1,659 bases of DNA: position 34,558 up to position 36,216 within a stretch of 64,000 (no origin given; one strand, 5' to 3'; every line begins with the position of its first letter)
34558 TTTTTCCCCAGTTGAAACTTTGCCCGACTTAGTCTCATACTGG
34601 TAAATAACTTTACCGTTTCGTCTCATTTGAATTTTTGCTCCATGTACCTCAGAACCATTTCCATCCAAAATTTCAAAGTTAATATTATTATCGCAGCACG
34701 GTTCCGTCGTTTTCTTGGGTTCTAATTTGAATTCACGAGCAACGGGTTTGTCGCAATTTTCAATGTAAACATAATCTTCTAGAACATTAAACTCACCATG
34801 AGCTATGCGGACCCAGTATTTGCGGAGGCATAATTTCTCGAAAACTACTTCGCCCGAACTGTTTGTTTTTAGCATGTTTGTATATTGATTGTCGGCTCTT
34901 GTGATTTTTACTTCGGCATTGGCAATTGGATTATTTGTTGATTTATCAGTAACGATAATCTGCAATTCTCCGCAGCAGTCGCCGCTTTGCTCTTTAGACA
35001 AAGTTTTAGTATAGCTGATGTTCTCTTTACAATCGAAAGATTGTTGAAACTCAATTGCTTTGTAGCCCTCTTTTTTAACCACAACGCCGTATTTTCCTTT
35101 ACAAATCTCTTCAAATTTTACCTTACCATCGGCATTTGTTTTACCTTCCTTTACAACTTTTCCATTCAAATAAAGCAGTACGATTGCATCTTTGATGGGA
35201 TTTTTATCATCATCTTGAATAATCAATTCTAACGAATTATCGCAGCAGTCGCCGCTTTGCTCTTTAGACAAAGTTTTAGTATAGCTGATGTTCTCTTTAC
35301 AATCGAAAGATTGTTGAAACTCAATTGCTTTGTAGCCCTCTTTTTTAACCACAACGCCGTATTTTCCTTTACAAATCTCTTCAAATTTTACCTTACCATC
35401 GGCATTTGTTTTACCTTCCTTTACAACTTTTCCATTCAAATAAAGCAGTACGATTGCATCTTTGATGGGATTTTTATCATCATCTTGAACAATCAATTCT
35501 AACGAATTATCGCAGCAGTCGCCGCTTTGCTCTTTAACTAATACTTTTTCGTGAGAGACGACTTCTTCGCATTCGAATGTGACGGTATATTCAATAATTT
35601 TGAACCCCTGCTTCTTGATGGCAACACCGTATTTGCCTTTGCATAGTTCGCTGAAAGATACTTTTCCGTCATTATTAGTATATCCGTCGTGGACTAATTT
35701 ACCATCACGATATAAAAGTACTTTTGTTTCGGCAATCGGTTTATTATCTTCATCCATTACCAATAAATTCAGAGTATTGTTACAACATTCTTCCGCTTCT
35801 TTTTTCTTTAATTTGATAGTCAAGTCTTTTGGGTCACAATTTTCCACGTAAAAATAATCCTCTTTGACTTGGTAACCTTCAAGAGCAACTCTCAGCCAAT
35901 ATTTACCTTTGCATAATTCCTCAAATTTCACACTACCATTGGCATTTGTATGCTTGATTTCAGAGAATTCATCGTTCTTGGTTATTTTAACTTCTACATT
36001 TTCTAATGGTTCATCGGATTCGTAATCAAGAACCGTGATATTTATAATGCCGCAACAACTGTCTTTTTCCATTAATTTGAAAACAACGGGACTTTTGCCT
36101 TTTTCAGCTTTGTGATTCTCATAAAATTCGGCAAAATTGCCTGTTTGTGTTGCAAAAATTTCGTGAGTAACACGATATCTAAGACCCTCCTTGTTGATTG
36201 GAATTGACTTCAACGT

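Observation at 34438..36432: Lipoprotein built from six Cys-Cys-initiated modules of two alternating subtypes: possibly a new repeat family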

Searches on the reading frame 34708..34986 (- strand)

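Call 81: search_protein_families(library=pfam, proteins=[window:34708-34986:-], max_evalue=0.0001)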
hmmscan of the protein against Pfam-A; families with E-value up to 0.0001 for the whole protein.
seq(93 aa): 3 families
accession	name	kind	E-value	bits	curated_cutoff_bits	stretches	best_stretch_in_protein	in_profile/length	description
PF13620.12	CarboxypepD_reg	-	1.4e-08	35.4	32.3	1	10-68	4-61/82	Carboxypeptidase regulatory-like domain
PF17802.7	SpaA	-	2.6e-07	31.1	23.1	1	6-60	1-57/91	Prealbumin-like fold domain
PF11974.14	bMG3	-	7e-06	26.4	34.9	1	7-54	14-61/103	Bacterial alpha-2-macroglobulin MG3 domain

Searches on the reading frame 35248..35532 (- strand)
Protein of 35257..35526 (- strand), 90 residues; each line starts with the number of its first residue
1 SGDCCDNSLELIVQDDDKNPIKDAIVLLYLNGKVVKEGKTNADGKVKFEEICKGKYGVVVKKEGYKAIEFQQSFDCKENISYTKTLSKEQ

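Call 22: predict_structure(alignment_id=A1)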
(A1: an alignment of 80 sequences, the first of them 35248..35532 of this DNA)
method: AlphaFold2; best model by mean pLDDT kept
length: 95 residues; sequences in the alignment: 80
mean_pLDDT: 93.3   pTM: 0.82
mean pLDDT of the five models: 93.3, 93.3, 92.6, 89.8, 89.7
residues with pLDDT >= 90: 86; 70-90: 2; 50-70: 5; < 50: 2
segments of 3 or more residues with pLDDT < 50: none
pLDDT, mean of each block of 10 residues (from residue 1): 76 98 98 97 98 96 97 95 97 67
secondary structure, 60 per line:
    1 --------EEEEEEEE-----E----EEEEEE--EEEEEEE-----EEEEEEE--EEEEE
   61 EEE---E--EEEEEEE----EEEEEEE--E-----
elements in order: E9-16 E27-32 E35-41 E47-53 E56-63 E70-76 E81-87

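Call 26: fold_search(model_id=the predicted structure, library=pdb)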
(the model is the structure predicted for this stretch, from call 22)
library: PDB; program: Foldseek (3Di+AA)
matches with E <= 10: 1114; with E <= 0.001: 37
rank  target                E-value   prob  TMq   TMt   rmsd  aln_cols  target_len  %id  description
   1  4v4c_B                2.4e-06  1.00  0.76  0.27   1.8        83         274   22  Crystal Structure of Pyrogallol-Phloroglucinol Transhydroxylase from Pelobacter acidigallici (released 2014-07-09)
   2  8bdw_A                3.3e-06  1.00  0.70  0.70   2.9        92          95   22  Crystal structure of CnaB2 domain from Lactobacillus plantarum (released 2023-02-22)
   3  8qox_B                9.6e-06  1.00  0.78  0.18   1.6        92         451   23  Two-component assembly of SlaA and SlaB S-layer proteins of Sulfolobus acidocaldarius (released 2024-02-21)
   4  6hif_Y                4.4e-05  1.00  0.76  0.83   1.9        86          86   19  Kuenenia stuttgartiensis hydrazine dehydrogenase complex (released 2019-04-17)
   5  8bdw_H                4.6e-05  1.00  0.70  0.68   3.0        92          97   22  Crystal structure of CnaB2 domain from Lactobacillus plantarum (released 2023-02-22)
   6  6fwv_B                5.8e-05  1.00  0.74  0.15   2.0        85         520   27  The Bacillus anthracis TIE protein (released 2018-08-08)
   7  6fwv_A                6.5e-05  1.00  0.74  0.15   2.1        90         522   26  The Bacillus anthracis TIE protein (released 2018-08-08)
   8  3e8v                  6.5e-05  1.00  0.61  0.69   3.5        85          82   21  Crystal structure of a possible transglutaminase-family protein proteolytic fragment from Bacteroides fragilis (released 2008-09-02)
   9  2nsm                  6.9e-05  1.00  0.67  0.18   3.2        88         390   15  Crystal structure of the human carboxypeptidase N (Kininase I) catalytic domain (released 2007-04-24)
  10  10ps                  6.9e-05  1.00  0.69  0.14   3.4       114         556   24  Crystal structure of SdrD A2-A3-B1-B2 domains from Staphylococcus aureus JH1 (released 2026-02-11)
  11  1qmu_A                1.1e-04  1.00  0.75  0.20   1.7        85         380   21  Duck carboxypeptidase D domain II (released 2000-10-13)
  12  3is1                  1.3e-04  1.00  0.74  0.19   1.5        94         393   17  Crystal structure of functional region of UafA from Staphylococcus saprophyticus in C2 form at 2.45 angstrom resolution (released 2010-09-08)
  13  3mn8_B                1.4e-04  1.00  0.70  0.19   2.3        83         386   24  Structure of Drosophila melanogaster carboxypeptidase D isoform 1B short (released 2010-07-28)
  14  3mn8_D                1.7e-04  1.00  0.69  0.19   2.4        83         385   24  Structure of Drosophila melanogaster carboxypeptidase D isoform 1B short (released 2010-07-28)
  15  3mn8_C                1.8e-04  1.00  0.69  0.19   2.4        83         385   24  Structure of Drosophila melanogaster carboxypeptidase D isoform 1B short (released 2010-07-28)
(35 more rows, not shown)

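Call 27: search_solved_structures(query=A1, max_evalue=0.01, show_alignments=3)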
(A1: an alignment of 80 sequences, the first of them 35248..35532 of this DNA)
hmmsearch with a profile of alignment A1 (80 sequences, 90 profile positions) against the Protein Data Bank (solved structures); distinct sequences matched with E-value up to 0.01: 5.
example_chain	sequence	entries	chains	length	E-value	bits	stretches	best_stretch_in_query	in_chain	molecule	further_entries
9c7v_B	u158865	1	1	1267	3.2e-07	33.7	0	12-67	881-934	BOS complex subunit NOMO2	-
10ps_A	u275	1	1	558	4.6e-07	33.2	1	13-67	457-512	Serine-aspartate repeat-containing protein D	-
6fwv_A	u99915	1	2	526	4.9e-05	26.7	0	9-89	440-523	Collagen Adhesion protein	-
4v4c_B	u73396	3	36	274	0.00071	23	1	19-65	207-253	Pyrogallol hydroxytransferase small subunit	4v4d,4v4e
3phs_A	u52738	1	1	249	0.0048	20.3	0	27-62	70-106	Cell wall surface anchor family protein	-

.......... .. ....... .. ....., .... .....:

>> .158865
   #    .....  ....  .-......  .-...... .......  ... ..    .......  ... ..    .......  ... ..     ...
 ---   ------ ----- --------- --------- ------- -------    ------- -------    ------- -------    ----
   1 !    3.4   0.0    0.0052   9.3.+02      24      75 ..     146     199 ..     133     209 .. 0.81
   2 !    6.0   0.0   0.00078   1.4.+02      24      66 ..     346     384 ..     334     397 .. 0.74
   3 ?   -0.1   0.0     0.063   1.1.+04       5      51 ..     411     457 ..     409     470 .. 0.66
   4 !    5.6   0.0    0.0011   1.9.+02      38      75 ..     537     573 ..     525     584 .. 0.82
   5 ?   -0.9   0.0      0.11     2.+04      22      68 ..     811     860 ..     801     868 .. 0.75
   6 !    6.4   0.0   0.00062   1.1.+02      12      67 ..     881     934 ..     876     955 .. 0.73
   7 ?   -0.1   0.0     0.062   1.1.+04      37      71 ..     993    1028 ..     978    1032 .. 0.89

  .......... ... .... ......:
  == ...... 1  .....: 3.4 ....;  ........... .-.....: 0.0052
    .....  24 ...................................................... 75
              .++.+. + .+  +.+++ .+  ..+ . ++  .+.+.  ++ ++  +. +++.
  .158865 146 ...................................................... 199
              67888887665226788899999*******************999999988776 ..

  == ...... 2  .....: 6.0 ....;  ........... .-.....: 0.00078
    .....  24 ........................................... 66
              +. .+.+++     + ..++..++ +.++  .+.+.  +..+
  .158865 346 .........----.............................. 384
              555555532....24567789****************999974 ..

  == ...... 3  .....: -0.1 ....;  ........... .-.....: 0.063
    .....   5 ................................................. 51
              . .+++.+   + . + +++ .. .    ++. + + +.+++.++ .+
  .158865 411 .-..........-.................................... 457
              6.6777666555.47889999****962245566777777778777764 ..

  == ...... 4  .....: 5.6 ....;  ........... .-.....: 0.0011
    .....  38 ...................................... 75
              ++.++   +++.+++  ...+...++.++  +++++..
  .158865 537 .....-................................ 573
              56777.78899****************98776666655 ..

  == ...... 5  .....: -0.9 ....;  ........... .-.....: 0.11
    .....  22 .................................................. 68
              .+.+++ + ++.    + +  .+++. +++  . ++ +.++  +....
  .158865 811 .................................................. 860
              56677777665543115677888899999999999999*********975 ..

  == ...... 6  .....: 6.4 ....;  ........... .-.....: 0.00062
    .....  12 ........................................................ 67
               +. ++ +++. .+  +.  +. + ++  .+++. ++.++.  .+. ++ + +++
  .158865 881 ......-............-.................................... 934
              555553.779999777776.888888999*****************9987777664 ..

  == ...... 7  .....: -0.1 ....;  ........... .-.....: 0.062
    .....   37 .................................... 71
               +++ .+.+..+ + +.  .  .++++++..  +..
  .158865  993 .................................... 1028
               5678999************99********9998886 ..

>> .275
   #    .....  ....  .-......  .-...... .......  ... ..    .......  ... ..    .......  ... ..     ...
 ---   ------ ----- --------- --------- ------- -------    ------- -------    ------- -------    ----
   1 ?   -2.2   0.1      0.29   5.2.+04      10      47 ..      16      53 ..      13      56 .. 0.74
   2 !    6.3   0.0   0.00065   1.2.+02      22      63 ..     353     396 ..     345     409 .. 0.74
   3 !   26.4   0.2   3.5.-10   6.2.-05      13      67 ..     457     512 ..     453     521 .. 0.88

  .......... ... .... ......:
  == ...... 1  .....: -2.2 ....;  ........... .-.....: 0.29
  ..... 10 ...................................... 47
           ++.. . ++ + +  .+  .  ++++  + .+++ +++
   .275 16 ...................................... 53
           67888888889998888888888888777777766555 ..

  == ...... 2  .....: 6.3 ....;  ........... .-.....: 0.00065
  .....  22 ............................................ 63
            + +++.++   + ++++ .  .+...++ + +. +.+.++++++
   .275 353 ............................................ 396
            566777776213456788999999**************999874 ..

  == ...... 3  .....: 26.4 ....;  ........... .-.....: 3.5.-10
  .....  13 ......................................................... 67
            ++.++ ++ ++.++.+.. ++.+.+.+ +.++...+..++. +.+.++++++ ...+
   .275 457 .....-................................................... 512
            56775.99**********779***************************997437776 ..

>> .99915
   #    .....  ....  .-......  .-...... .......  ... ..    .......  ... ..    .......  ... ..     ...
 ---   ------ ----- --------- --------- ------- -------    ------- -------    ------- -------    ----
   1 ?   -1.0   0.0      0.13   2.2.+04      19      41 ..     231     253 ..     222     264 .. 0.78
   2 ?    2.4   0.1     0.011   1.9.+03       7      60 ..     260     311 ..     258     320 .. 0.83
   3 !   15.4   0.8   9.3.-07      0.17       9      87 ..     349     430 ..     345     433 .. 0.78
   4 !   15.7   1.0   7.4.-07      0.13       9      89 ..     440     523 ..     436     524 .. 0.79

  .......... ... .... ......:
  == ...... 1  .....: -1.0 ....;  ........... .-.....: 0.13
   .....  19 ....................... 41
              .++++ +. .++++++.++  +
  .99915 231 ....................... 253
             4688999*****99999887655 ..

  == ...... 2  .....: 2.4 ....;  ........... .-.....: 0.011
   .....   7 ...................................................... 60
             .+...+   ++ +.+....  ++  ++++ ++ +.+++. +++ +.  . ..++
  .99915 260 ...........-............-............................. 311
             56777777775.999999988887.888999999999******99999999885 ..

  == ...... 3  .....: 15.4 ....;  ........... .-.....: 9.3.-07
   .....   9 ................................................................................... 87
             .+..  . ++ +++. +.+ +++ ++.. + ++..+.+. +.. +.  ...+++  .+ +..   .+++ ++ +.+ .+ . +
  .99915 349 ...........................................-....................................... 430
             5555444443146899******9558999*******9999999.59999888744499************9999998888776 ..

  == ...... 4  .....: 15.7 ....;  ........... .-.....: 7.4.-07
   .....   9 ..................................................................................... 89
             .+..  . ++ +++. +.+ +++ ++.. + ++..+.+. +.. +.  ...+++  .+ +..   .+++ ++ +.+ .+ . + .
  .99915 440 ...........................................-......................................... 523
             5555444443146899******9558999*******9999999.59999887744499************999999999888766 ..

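Call 35: search_protein_representatives(alignment_id=A1)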
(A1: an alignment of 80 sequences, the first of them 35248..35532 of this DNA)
Query: 80 sequences, 90 profile positions. Proteins with E-value up to 0.001 (for the whole library): 20897; up to 1e-10: 6091; up to 1e-30: 871. The best 150 are listed.
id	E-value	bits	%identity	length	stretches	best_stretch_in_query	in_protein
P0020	0.0e+00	1571.1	-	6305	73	8-87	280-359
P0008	1.1e-246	814.1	-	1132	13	1-89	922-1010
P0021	5.5e-244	805.5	-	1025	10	1-88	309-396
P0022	2.1e-236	781.2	-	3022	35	8-88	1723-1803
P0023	1.0e-231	766.1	-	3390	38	12-88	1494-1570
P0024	2.4e-214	710.5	-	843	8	2-88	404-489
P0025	7.3e-212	702.5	-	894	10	1-87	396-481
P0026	5.6e-211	699.7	-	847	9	1-87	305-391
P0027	1.7e-200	666.1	-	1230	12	2-88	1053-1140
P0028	1.7e-200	666.0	-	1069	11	2-89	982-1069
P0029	7.3e-200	664.0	-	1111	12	1-88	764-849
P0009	9.1e-200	663.7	-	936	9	2-90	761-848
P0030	3.4e-197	655.5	-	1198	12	1-89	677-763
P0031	1.0e-196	653.9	-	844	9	1-90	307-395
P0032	1.2e-196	653.8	-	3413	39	7-88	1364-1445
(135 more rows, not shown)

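Call 81: search_protein_families(library=pfam, proteins=[window:35257-35526:-], max_evalue=0.0001)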
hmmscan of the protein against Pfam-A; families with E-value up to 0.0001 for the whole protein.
seq(90 aa): 4 families
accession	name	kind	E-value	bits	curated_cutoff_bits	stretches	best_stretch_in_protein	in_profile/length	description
PF17210.9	SdrD_B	-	4.2e-08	33.8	29.7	1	13-76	16-81/112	SdrD B-like domain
PF13620.12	CarboxypepD_reg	-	3.7e-07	30.8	32.3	1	11-70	4-64/82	Carboxypeptidase regulatory-like domain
PF17802.7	SpaA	-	8.7e-06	26.2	23.1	1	9-80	3-80/91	Prealbumin-like fold domain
PF13715.12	CarbopepD_reg_2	-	5.3e-05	23.6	32.2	1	13-87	6-77/88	CarboxypepD_reg-like domain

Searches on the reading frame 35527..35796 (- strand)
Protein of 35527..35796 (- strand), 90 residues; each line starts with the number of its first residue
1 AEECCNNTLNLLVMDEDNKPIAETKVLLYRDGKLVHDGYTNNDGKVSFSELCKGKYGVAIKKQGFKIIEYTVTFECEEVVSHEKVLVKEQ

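Call 81: search_protein_families(library=pfam, proteins=[window:35527-35796:-], max_evalue=0.0001)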
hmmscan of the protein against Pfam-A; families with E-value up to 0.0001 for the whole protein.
seq(90 aa): 2 families
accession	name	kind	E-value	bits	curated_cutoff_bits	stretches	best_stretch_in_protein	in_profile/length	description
PF13620.12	CarboxypepD_reg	-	2.4e-08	34.6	32.3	1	11-77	4-72/82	Carboxypeptidase regulatory-like domain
PF17210.9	SdrD_B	-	2.3e-06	28.2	29.7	1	14-62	17-66/112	SdrD B-like domain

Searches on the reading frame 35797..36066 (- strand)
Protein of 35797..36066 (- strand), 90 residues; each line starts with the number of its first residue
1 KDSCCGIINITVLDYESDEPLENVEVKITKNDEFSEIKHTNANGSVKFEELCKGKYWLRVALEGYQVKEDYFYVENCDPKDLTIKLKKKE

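Call 81: search_protein_families(library=pfam, proteins=[window:35797-36066:-], max_evalue=0.0001)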
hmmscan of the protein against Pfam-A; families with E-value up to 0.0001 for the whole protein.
seq(90 aa): 4 families
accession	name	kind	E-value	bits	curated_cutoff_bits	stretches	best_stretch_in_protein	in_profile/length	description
PF13620.12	CarboxypepD_reg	-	1.1e-09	39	32.3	1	8-87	2-82/82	Carboxypeptidase regulatory-like domain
PF17802.7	SpaA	-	1.5e-09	38.3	23.1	1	8-86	3-87/91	Prealbumin-like fold domain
PF13715.12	CarbopepD_reg_2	-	1.3e-08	35.2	32.2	1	11-89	4-79/88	CarboxypepD_reg-like domain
PF17210.9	SdrD_B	-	7.8e-05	23.3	29.7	1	17-64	20-69/112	SdrD B-like domain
